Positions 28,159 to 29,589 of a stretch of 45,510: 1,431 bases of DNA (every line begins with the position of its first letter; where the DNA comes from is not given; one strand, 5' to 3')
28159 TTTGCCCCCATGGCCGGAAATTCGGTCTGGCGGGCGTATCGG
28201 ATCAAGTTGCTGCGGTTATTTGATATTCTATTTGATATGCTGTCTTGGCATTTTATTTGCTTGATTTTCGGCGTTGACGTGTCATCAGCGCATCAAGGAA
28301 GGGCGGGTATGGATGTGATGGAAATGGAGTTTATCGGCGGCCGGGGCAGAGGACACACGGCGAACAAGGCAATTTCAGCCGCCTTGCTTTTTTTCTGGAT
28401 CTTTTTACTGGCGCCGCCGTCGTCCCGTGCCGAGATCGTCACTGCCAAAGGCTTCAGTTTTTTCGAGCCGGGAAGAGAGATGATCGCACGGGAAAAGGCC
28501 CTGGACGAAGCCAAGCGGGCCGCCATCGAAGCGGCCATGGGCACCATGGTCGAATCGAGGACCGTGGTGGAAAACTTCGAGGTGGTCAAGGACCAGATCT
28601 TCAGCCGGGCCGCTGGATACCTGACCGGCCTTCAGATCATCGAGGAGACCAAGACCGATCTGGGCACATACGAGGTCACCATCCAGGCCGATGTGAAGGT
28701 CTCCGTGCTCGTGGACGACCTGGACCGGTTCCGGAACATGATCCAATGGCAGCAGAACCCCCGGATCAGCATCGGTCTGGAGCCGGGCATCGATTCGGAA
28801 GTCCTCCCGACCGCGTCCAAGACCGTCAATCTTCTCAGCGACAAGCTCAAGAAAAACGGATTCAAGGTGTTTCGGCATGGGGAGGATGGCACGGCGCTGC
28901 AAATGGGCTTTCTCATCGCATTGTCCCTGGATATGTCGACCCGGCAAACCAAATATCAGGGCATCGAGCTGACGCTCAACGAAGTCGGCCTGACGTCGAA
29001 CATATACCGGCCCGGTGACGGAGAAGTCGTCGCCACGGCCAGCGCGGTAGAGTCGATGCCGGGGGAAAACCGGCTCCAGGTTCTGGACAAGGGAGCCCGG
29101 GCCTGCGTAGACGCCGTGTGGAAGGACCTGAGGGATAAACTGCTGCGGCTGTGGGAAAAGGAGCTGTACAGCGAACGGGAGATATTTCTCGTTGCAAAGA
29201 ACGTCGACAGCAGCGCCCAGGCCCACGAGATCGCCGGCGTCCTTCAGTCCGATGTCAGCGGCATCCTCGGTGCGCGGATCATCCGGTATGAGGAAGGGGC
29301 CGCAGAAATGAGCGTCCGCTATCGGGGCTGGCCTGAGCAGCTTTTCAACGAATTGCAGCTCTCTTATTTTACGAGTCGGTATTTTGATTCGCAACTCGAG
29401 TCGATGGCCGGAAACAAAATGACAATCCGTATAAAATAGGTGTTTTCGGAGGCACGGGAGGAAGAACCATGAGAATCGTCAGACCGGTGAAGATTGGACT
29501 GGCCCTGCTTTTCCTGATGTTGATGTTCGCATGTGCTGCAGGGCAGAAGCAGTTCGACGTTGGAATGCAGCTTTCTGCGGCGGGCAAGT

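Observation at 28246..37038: Candidate undescribed envelope system: seven-gene operon encoding only exported scaffold-type proteins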

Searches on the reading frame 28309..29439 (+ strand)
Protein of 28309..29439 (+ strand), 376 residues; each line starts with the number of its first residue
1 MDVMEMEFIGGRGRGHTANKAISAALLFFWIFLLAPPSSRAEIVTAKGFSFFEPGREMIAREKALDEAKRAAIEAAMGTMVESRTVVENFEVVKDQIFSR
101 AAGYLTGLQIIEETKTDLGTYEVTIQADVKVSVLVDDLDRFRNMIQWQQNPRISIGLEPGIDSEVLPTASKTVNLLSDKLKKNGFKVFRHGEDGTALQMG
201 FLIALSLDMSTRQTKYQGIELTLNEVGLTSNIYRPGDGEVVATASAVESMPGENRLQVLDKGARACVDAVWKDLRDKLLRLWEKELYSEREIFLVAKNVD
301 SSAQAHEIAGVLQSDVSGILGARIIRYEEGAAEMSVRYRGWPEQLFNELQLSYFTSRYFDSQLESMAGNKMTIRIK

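Call 3: search_protein_families(library=pfam, proteins=[window:28309-29439:+], max_evalue=0.1)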
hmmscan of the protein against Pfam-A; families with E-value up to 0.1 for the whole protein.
window:28309-29439:+ (376 aa): 1 family
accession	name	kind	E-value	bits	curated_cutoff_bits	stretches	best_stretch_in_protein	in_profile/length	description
PF16548.10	FlgT_N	-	0.0018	19.2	28.8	1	58-129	16-85/87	Flagellar assembly protein T, N-terminal domain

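Call 4: search_protein_families(library=ncbifam, proteins=[window:28309-29439:+], max_evalue=0.1)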
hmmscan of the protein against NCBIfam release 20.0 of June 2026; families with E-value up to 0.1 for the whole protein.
window:28309-29439:+ (376 aa): 1 family
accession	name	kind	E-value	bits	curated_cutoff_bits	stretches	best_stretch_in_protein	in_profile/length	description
NF033164.1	lipo_LipL46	equivalog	2.1e-05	23.4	400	1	43-191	40-191/413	lipoprotein LipL46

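Call 12: find_homologous_proteins(query=window:28309-29439:+, max_evalue=0.001)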
Query window:28309-29439:+ (376 aa): 180 proteins with E <= 0.001 among 8000 candidates; the best 120 are listed.
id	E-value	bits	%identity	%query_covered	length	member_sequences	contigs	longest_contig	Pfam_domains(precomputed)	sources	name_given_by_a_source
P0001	7.5e-242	820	100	100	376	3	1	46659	-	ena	-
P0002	3.2e-224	762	92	100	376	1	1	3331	-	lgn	-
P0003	5.0e-210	715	87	99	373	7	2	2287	-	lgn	-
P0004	2.3e-204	696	84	99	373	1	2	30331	-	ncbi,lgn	-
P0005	5.8e-177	606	78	94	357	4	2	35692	-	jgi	jgi:hypothetical protein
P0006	7.2e-177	606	81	89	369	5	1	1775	-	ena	-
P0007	3.0e-176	604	74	99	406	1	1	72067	-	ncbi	-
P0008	2.8e-175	601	76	96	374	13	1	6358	-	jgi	-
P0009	9.5e-174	596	78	90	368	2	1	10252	-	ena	-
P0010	6.6e-150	517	63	97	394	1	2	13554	-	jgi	jgi:predicted transcriptional regulator with HTH domain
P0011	2.1e-149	516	68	89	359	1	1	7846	-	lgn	-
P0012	3.1e-147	508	63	94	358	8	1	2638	-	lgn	-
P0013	3.4e-144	498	63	93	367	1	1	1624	-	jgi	jgi:hypothetical protein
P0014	1.5e-143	496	62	93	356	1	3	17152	-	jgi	-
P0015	6.9e-143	494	61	95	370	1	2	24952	-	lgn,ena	-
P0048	8.4e-133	461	55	99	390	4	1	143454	-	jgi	-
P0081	1.7e-127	443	57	89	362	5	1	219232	-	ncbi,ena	-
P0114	8.0e-121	422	51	93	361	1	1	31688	-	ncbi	-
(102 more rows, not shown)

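Call 14: find_encoding_contigs(protein=P0081, flank=10000, max_places=2)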
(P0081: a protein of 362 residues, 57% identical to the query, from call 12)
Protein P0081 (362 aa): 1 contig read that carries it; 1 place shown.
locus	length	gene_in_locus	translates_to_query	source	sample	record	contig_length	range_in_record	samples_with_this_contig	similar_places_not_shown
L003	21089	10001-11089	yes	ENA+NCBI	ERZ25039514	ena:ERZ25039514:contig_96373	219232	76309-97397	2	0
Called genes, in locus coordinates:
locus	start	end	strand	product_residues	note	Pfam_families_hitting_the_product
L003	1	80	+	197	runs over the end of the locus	-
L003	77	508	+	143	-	PF07963:N_methyl (weak)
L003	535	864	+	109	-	PF07963:N_methyl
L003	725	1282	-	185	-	-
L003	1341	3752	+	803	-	-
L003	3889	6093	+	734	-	PF13549:ATP-grasp_5, PF02629:CoA_binding, PF13380:CoA_binding_2, PF13607:Succ_CoA_lig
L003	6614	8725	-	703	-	PF05226:CHASE2, PF00211:Guanylate_cyc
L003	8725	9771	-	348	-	-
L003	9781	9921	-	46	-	-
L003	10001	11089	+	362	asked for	-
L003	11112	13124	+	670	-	PF00515:TPR_1 (faint), PF07719:TPR_2 (faint), PF13176:TPR_7 (faint), PF13181:TPR_8 (faint), PF13414:TPR_11 (faint), PF13428:TPR_14 (faint), PF14559:TPR_19 (faint), PF03783:CsgG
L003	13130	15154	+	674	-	PF00041:fn3 (faint), PF25059:FN3_DSCAM-DSCAML_C (faint)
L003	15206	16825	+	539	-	PF00342:PGI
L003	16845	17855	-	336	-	PF00108:Thiolase_N (weak), PF00195:Chal_sti_synt_N, PF08545:ACP_syn_III, PF08541:ACP_syn_III_C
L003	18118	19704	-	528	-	PF00732:GMC_oxred_N (faint), PF00890:FAD_binding_2 (weak), PF01266:DAO (faint), PF07992:Pyr_redox_2 (faint), PF13450:NAD_binding_8 (weak), PF05199:GMC_oxred_C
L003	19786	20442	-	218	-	PF01965:DJ-1_PfpI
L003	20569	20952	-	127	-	PF03061:4HBT, PF22636:FlK (weak)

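Call 15: find_encoding_contigs(protein=P0048, flank=10000, max_places=2)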
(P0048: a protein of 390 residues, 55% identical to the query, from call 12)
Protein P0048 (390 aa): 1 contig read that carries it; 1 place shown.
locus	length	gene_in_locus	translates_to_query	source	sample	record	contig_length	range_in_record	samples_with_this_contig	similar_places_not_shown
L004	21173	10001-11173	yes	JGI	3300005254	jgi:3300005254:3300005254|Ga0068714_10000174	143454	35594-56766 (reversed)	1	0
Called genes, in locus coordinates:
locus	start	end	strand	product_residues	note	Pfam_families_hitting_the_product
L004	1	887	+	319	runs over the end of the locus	PF16868:NMT1_3, PF09084:NMT1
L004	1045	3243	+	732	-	PF06808:DctM, PF11874:DUF3394 (weak)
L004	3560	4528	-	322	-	-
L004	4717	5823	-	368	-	PF02470:MlaD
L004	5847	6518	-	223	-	-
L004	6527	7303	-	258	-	PF02405:MlaE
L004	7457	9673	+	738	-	PF05226:CHASE2, PF00211:Guanylate_cyc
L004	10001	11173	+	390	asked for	-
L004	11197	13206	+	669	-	PF00515:TPR_1 (faint), PF07719:TPR_2 (faint), PF13174:TPR_6 (faint), PF13176:TPR_7 (faint), PF13181:TPR_8 (faint), PF13414:TPR_11 (faint), PF13428:TPR_14 (faint), PF03783:CsgG, +2 more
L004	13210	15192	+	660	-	PF00041:fn3 (faint), PF25833:Fn3_SaeA_3rd (faint), PF16656:Pur_ac_phosph_N (faint), PF25059:FN3_DSCAM-DSCAML_C (faint)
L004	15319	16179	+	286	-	PF02169:LPP20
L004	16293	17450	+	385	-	PF00515:TPR_1 (faint), PF07719:TPR_2 (faint), PF13414:TPR_11 (faint), PF14559:TPR_19 (faint), PF00395:SLH (faint)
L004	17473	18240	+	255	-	PF04773:FecR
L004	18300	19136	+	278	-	PF02567:PhzC-PhzF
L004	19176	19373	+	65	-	-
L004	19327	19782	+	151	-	PF19502:DUF6036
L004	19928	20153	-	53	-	-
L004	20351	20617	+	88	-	-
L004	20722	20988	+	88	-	PF04014:MazE_antitoxin (weak)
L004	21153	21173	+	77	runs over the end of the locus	PF13470:PIN_3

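Call 16: find_encoding_contigs(protein=P0114, flank=10000, max_places=2)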
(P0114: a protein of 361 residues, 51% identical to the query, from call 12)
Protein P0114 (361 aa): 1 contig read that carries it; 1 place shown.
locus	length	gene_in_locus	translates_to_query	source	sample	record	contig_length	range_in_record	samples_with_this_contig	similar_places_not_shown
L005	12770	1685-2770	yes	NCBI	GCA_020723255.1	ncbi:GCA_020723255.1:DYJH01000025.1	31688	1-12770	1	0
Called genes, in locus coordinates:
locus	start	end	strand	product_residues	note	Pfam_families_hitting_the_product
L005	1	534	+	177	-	?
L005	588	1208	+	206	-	PF00571:CBS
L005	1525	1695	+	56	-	-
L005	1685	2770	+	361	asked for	-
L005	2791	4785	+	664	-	PF14863:Alkyl_sulf_dimr (faint), PF00515:TPR_1 (faint), PF07719:TPR_2 (faint), PF13181:TPR_8 (faint), PF13414:TPR_11 (faint), PF13428:TPR_14 (faint), PF13432:TPR_16 (faint), PF03783:CsgG, +1 more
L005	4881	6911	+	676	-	PF00041:fn3 (faint), PF25833:Fn3_SaeA_3rd (faint)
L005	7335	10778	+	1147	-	PF05170:AsmA, PF05359:DUF748 (weak), PF13116:YhdP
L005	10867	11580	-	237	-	PF04536:TPM_phosphatase (weak)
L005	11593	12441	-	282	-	PF04536:TPM_phosphatase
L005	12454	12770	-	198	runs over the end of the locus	PF04011:LemA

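Call 18: search_solved_structures(query=window:28309-29439:+, max_evalue=10)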
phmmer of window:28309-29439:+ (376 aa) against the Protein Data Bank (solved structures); distinct sequences matched with E-value up to 10: 1.
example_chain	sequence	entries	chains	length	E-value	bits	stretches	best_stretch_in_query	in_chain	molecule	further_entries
5a0r_A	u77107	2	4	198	1.3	11.4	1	296-366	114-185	ZINC METALLOPROTEASE ZMP1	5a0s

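Call 21: find_related_loci(query=A1, collection=genome_contigs, flank=10000)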
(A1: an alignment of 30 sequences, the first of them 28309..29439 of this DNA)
Query A1 (376 aa) in genome_contigs; peptide patterns used: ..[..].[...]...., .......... (x = any residue, [..] = any of these).
127 stretches matched a pattern; 42 encode a relative of the query (tblastn E <= 1e-3); 41 distinct loci.
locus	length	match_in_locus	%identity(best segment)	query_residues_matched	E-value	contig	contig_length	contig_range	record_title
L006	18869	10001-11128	95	1-376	0e+0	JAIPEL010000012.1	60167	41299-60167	MAG: Desulfobacterales bacterium isolate Tobar15.5-16.5m-G19 Tobar15-5-16-5m-C211, whole genome shotgun sequence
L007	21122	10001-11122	84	3-376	0e+0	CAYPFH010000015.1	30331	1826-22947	MAG TPA_asm: uncultured Desulfobacterales bacterium isolate SRP141376_co4_188 genome assembly, contig: NODE_2725_length_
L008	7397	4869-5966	76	9-376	0e+0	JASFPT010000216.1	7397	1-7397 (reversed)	MAG: Desulfobacterales bacterium isolate D0819S02metaG_Bin_228 D0819S02metaG_FD_scaffold_1464_c1, whole genome shotgun s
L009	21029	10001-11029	61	31-373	4e-149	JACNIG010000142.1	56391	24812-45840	MAG: Candidatus Desulfatibia vada NIOZ-UU_NODE_514_length_56391_cov_38.0594, whole genome shotgun sequence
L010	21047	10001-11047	59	26-373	5e-148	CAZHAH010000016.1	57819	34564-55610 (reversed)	MAG TPA_asm: uncultured Desulfobacteraceae bacterium isolate SRP167671_co2_229 genome assembly, contig: NODE_673_length_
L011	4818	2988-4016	60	31-373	2e-148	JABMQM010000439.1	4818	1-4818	MAG: Desulfobacteraceae bacterium isolate bin.469 k141_4339056, whole genome shotgun sequence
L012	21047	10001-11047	58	26-374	3e-145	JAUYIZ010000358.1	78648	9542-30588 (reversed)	MAG: Desulfobacterales bacterium isolate C24_metabat.bin.116_sub C24_k141_117807, whole genome shotgun sequence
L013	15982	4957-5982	59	32-373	1e-144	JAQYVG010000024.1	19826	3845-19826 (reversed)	MAG: Desulfobacterales bacterium isolate SG_975_bin35strict NODE_24_length_19826_cov_6.172566, whole genome shotgun sequ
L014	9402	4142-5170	59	31-373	3e-143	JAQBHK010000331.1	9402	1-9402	MAG: Desulfobacterales bacterium isolate MAG_454_bin-01 454_bin-01_ctg-331, whole genome shotgun sequence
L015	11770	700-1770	58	20-375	4e-143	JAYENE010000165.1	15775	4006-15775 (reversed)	MAG: Thermodesulfobacteriota bacterium isolate MAG063 MAG063_165, whole genome shotgun sequence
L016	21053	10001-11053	59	26-376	5e-142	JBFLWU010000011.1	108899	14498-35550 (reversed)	MAG: Thermodesulfobacteriota bacterium isolate MAG040 MAG040_11, whole genome shotgun sequence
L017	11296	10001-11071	58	20-375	5e-140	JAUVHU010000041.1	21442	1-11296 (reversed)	MAG: Desulfobacteraceae bacterium isolate CSMAG_410 CSMAG_410_k141_734154_length_21442_cov_17.2120, whole genome shotgun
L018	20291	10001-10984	56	42-370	3e-133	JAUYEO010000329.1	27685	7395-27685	MAG: Desulfobacterales bacterium isolate C21_concoct.bin.118_sub C21_k141_434985, whole genome shotgun sequence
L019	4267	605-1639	54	30-375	9e-136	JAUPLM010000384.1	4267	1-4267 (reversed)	MAG: Thermodesulfobacteriota bacterium isolate erpe_2018_pw_18hr_WHONDRS-PP48-000091_B_bin.38 scaffold_3957627, whole ge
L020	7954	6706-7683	56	44-370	3e-133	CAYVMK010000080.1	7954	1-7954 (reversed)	MAG TPA_asm: uncultured Desulfonema sp. isolate binchicken_co220_146 genome assembly, contig: NODE_6071_length_7954_cov_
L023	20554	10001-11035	55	26-376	3e-131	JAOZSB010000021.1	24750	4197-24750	MAG: Desulfobacterales bacterium isolate GMC6.metabat2.103 GMC6_1288_length_24750_cov_12.176513, whole genome shotgun se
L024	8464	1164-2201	54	26-370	2e-131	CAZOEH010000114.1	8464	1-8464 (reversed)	MAG TPA_asm: uncultured Desulfonema sp. isolate SRP062349_co5_33 genome assembly, contig: NODE_4354_length_8464_cov_8.69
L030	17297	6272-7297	60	31-373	7e-148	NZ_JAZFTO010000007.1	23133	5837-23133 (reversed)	MAG: Candidatus Desulfatibia sp. isolate BS2bin.35 BS2bin.35_7, whole genome shotgun sequence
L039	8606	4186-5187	49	41-376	3e-117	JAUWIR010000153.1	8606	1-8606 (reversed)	MAG: Pseudomonadota bacterium isolate CSMAG_2299 CSMAG_2299_k127_2007784_length_8606_cov_47.6569, whole genome shotgun s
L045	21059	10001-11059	40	20-373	2e-90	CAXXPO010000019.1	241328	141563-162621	MAG: Desulfovibrionaceae bacterium isolate 0f95970e-ae80-4c12-b720-55e6c3ff73ee genome assembly, contig: contig_19, whol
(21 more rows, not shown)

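Call 27: predict_structure(alignment_id=A1)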
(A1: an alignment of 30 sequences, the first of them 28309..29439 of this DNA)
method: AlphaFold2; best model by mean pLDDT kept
length: 376 residues; sequences in the alignment: 30
mean_pLDDT: 79.3   pTM: 0.60
mean pLDDT of the five models: 79.3, 78.4, 74.4, 72.5, 69.6
residues with pLDDT >= 90: 103; 70-90: 198; 50-70: 41; < 50: 34
segments of 3 or more residues with pLDDT < 50: 1-3, 9-16, 34-38, 81-94
pLDDT, mean of each block of 10 residues (from residue 1): 46 47 73 54 80 80 83 71 44 51 73 84 84 74 69 87 89 92 83 58 91 83 91 83 92 88 93 90 83 94 93 86 94 93 85 82 87 92
secondary structure, 60 per line:
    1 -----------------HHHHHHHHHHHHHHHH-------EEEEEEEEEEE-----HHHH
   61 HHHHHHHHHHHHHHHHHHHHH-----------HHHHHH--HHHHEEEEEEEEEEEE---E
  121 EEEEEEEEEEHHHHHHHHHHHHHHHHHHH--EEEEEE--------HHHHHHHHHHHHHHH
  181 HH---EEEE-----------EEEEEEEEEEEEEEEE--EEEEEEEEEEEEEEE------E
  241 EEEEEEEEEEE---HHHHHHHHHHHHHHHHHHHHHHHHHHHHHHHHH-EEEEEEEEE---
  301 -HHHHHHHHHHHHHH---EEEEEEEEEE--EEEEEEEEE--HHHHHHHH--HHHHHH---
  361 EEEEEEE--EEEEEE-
elements in order: H18-33 E41-51 H57-81 H93-98 H101-104 E105-116 E120-130 H131-149 E152-157 H166-182 E186-189 E201-216 E219-233 E240-251 H255-287 E289-297 H302-315 E319-328 E331-339 H342-349 H352-357 E361-367 E370-375

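Call 30: fold_search(model_id=the predicted structure, library=pdb)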
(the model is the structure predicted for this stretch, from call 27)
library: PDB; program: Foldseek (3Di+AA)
matches with E <= 10: 1109; with E <= 0.001: 41
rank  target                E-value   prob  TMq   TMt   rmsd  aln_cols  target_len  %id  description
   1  3w1e                  4.1e-10  1.00  0.30  0.32  15.7       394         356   11  Structure of FlgT, a flagellar basal body component protein (released 2013-04-03)
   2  8z5n_0                5.5e-09  1.00  0.27  0.28  23.5       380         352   11  Cryo-EM structure of the LPHT ring (released 2025-10-22)
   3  8t8d_B                3.3e-06  1.00  0.25  0.43   6.7       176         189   12  Structure of Helicobacter pylori adhesin A, HpaA (released 2024-01-31)
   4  8t8d_D                9.9e-06  1.00  0.22  0.39   8.9       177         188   11  Structure of Helicobacter pylori adhesin A, HpaA (released 2024-01-31)
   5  8t8d_C                1.1e-05  1.00  0.20  0.32   9.8       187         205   10  Structure of Helicobacter pylori adhesin A, HpaA (released 2024-01-31)
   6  4rh8_C                2.5e-05  1.00  0.22  0.46   5.9       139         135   12  Crystal structure of the outer membrane lipopolysaccharide transport protein LptE (RlpB) from Escherichia coli in the  (released 2015-11-11)
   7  9i94_B                3.1e-05  1.00  0.23  0.47   5.8       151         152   10  Cryo-EM structure of Shigella flexneri LptDE bound by a Bicyclic peptide molecule (Compound 3) (released 2025-10-15)
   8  9i97_B                3.3e-05  1.00  0.22  0.45   5.8       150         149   10  Cryo-EM structure of Shigella flexneri LptDE in complex with a Bicyclic Peptide binder (Compound 12) (released 2025-10-15)
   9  9kn3_B                3.5e-05  1.00  0.22  0.43   5.9       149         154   13  Cryo-EM structure of LptDEM complex from Escherichia coli (released 2025-07-23)
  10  3bgh_B                4.2e-05  1.00  0.28  0.51   6.3       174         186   12  Crystal structure of putative neuraminyllactose-binding hemagglutinin homolog from Helicobacter pylori (released 2007-12-11)
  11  9q8n_B                4.2e-05  1.00  0.23  0.45   6.0       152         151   10  Cryo-EM structure of Shigella flexneri LptDE bound by a Bicyclic peptide molecule (Compound 16) (released 2025-10-15)
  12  4rh8_A                4.2e-05  1.00  0.21  0.42   6.0       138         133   15  Crystal structure of the outer membrane lipopolysaccharide transport protein LptE (RlpB) from Escherichia coli in the  (released 2015-11-11)
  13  9fz5_B                5.0e-05  1.00  0.20  0.42   7.7       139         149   12  Cryo-EM structure of LptDE-YedD complex from Escherichia Coli (released 2025-04-09)
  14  3bgh_A                5.6e-05  1.00  0.29  0.53   5.0       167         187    9  Crystal structure of putative neuraminyllactose-binding hemagglutinin homolog from Helicobacter pylori (released 2007-12-11)
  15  5ixm_B                6.6e-05  1.00  0.22  0.48   6.1       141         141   13  The LPS Transporter LptDE from Yersinia pestis, core complex (released 2016-05-18)
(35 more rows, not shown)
